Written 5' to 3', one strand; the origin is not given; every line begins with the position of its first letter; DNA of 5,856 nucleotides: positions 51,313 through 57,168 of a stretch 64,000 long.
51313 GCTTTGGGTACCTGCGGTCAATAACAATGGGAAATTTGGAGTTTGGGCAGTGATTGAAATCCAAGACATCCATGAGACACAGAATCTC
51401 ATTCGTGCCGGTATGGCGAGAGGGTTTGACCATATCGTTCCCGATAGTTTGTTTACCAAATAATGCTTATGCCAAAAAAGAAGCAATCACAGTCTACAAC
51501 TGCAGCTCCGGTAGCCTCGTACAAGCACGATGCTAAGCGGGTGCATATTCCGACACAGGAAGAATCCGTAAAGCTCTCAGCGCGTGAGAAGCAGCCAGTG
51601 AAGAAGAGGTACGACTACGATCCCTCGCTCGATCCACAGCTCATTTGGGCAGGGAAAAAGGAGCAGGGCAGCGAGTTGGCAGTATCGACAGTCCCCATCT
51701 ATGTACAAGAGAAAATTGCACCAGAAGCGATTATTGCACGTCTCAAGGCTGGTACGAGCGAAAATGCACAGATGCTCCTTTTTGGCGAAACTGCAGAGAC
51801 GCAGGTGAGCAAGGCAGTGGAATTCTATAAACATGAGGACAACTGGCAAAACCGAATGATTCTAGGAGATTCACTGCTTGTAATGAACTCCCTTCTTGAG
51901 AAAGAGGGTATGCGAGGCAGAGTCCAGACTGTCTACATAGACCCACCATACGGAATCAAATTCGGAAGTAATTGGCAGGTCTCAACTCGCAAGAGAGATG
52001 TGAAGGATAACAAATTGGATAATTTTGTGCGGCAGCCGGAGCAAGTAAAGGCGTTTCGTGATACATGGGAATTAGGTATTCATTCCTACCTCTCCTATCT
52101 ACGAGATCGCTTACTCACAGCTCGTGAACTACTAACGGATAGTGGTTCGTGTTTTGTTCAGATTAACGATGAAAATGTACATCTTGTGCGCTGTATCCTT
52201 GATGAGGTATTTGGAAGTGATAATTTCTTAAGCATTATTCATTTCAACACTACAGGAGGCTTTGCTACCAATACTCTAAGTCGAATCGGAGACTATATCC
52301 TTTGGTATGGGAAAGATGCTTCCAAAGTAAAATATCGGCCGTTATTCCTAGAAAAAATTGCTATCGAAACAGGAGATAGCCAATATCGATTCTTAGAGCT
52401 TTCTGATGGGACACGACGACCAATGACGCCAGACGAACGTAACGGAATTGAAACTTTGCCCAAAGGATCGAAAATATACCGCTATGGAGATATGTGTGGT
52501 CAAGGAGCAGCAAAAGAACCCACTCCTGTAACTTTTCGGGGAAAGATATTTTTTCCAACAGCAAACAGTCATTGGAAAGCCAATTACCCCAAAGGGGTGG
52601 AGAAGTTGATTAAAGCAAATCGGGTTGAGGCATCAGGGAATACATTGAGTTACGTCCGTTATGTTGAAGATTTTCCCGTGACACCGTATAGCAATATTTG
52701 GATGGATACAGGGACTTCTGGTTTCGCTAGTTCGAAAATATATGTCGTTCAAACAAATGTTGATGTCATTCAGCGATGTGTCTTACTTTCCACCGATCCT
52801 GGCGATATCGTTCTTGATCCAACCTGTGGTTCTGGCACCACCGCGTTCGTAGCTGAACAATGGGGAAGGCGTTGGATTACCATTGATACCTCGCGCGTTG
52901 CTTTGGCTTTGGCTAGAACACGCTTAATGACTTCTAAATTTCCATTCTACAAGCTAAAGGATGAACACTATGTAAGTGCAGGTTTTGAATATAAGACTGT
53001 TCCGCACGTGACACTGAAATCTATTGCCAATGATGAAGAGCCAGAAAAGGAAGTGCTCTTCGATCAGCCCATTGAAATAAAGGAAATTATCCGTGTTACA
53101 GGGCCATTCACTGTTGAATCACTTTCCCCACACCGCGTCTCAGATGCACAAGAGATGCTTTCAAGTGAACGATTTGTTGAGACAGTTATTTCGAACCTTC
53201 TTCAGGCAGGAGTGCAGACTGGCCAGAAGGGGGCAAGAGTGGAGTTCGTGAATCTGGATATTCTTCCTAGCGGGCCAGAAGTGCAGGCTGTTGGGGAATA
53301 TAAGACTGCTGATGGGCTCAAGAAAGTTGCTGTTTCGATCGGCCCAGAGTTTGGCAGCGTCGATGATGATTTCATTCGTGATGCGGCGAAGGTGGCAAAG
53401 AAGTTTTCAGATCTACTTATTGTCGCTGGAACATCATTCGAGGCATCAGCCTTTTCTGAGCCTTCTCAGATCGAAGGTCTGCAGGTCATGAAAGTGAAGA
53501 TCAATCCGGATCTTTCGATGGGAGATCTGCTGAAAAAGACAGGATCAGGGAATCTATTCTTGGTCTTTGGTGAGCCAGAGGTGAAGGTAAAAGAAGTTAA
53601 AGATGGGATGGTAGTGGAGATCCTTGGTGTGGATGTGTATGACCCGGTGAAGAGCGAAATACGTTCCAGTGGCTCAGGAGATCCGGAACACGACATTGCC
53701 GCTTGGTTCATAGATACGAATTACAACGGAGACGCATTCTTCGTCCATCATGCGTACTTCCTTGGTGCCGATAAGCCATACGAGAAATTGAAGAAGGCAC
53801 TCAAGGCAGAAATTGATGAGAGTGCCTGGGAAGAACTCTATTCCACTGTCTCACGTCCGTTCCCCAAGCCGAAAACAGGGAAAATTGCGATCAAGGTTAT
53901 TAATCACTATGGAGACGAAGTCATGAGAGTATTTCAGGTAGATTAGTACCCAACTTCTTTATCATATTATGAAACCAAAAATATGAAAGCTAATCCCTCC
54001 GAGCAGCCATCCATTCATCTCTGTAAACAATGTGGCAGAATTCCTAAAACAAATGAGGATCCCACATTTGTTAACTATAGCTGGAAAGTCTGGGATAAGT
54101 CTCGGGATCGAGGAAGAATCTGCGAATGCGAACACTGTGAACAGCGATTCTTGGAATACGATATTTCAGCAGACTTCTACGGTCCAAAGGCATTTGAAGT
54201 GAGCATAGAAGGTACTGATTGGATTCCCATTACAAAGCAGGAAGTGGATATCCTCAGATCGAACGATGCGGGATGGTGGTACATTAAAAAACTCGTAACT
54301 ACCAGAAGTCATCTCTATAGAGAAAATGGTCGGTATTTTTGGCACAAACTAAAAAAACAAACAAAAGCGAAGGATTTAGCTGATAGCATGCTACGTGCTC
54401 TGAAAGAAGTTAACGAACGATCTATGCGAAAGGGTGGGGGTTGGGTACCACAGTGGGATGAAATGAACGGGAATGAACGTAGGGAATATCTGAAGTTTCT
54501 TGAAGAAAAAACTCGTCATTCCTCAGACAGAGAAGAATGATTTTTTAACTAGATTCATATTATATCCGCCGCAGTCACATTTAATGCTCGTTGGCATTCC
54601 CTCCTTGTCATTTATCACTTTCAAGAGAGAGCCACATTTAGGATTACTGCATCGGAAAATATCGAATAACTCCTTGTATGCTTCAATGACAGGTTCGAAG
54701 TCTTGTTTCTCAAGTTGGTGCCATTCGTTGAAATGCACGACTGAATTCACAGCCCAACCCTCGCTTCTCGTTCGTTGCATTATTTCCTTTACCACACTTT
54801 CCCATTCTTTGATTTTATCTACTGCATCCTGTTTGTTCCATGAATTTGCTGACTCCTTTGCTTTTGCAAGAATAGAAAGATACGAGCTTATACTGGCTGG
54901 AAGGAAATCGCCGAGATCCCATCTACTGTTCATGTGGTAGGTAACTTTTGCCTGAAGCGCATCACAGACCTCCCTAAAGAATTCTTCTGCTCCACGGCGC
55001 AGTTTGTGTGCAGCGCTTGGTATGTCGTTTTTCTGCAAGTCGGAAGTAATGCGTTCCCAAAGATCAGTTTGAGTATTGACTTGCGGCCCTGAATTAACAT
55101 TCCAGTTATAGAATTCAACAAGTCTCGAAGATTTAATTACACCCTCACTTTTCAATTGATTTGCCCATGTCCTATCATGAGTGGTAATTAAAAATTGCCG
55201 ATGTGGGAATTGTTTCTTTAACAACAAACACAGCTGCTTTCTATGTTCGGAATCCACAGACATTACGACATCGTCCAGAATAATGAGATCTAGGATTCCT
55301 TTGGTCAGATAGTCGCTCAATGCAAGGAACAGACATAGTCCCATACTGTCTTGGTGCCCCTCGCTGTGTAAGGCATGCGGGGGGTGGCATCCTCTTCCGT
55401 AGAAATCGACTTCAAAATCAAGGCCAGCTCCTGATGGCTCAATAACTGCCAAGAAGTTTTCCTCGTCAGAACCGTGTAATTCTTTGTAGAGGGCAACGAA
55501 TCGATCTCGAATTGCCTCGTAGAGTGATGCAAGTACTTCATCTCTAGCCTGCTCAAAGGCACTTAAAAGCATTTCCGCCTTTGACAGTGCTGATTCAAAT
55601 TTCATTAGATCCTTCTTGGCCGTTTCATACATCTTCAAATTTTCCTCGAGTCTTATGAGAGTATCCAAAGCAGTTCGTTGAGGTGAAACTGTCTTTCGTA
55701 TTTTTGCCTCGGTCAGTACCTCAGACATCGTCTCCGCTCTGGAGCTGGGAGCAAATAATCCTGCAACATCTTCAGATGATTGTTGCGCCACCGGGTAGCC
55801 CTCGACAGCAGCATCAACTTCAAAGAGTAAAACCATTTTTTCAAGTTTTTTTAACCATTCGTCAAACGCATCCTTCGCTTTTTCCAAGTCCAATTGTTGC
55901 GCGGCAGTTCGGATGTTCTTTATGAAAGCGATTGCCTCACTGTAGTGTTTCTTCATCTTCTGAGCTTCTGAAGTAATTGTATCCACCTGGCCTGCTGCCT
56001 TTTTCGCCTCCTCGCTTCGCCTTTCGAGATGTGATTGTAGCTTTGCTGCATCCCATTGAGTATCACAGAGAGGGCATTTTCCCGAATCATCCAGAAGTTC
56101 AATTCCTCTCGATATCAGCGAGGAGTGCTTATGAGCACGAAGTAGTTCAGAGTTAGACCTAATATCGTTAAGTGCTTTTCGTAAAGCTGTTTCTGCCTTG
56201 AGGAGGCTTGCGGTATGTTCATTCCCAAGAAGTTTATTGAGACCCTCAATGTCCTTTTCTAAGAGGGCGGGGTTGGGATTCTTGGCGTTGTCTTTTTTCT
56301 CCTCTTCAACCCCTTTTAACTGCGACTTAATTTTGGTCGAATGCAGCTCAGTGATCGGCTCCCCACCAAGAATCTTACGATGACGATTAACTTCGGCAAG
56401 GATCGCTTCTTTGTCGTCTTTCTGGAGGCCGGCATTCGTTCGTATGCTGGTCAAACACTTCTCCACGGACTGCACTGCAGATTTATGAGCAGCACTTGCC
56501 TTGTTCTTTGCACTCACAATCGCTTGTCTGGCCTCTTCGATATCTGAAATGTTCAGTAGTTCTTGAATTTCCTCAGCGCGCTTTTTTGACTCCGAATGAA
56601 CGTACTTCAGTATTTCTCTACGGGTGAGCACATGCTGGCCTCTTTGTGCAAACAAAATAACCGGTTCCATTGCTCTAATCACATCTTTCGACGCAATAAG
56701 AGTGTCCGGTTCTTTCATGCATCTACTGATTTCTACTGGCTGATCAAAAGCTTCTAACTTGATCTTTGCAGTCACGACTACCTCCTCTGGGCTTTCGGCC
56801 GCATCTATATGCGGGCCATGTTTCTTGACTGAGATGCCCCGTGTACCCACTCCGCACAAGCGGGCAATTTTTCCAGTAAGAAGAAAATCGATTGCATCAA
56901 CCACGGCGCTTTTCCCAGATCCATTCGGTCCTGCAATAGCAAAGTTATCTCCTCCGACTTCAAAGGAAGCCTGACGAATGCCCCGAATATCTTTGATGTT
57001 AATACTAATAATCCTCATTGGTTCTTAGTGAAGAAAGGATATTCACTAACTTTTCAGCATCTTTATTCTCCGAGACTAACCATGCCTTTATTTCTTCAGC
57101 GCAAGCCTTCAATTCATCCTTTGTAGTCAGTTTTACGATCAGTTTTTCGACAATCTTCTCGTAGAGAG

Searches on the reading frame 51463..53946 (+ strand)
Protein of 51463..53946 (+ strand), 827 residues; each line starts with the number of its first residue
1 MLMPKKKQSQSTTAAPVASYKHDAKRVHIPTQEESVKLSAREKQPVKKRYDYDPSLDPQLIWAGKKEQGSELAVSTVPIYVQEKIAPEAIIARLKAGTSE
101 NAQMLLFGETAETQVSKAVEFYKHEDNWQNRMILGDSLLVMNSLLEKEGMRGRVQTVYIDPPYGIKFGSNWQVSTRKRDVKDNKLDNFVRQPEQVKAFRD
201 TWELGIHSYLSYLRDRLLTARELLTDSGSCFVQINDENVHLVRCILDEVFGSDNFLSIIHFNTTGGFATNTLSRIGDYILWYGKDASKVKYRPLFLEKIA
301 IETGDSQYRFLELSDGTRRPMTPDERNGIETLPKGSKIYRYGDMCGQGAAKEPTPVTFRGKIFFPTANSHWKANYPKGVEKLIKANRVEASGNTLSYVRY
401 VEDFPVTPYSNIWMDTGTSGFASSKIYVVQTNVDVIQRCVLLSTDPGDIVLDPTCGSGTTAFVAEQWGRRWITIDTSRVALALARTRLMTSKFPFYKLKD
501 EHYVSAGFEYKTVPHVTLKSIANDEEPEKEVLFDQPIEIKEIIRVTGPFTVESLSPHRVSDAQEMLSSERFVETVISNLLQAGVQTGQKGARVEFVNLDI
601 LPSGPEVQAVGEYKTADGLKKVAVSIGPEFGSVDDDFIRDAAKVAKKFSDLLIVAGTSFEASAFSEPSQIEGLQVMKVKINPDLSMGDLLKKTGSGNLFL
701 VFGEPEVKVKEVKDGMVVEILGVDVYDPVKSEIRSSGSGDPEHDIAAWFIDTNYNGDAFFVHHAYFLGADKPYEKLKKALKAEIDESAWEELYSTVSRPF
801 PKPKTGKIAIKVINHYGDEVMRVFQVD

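Call 86: search_protein_families(library=pfam, proteins=[window:51463-53946:+])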
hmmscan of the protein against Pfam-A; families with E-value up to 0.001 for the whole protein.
window:51463-53946:+ (827 aa): 1 family
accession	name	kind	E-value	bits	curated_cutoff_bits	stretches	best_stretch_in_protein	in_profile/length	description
PF01555.25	N6_N4_Mtase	-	7.5e-31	108.2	26.7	1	154-482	1-217/221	DNA methylase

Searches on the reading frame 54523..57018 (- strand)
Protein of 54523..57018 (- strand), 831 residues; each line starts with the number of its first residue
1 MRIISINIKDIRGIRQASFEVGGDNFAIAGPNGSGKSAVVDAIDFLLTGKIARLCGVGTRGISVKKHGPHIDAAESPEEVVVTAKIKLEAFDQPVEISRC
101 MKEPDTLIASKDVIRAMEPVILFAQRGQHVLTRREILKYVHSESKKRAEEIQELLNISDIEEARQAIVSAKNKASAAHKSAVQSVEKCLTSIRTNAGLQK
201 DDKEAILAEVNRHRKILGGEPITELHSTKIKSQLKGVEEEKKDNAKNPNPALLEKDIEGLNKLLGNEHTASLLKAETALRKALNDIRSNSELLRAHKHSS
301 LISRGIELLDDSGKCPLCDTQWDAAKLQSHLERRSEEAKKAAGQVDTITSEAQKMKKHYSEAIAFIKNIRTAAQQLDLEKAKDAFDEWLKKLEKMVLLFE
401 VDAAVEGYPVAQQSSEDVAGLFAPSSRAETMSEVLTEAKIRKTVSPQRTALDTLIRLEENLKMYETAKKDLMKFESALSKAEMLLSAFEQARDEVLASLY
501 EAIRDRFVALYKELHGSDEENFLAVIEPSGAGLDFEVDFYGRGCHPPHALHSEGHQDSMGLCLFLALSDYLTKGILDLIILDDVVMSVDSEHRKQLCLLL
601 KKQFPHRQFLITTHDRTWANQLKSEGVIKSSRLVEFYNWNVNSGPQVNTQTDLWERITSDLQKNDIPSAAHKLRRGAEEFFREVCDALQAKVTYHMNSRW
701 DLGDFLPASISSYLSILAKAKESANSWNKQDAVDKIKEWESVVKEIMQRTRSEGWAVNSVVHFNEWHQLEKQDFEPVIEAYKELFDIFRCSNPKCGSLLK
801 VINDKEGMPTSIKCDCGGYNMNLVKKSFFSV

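Call 86: search_protein_families(library=pfam, proteins=[window:54523-57018:-])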
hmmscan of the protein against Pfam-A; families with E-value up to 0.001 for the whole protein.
window:54523-57018:- (831 aa): 5 families
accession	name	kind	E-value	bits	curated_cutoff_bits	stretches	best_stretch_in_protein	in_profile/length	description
PF02463.25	SMC_N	-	8.4e-17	61.8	40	2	316-622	135-205/220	RecF/RecN/SMC N terminal domain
PF13476.12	AAA_23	-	2.4e-08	35.3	27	1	5-242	1-164/201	AAA domain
PF13555.12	AAA_29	-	7e-08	32.6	27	1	8-50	9-49/61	P-loop containing region of AAA domain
PF13304.12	AAA_21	-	3e-07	31.3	27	1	27-47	3-23/304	AAA domain, putative AbiEii toxin, Type IV TA system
PF13175.12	AAA_15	-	1.9e-06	28.2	32.1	1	1-295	1-262/374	AAA ATPase domain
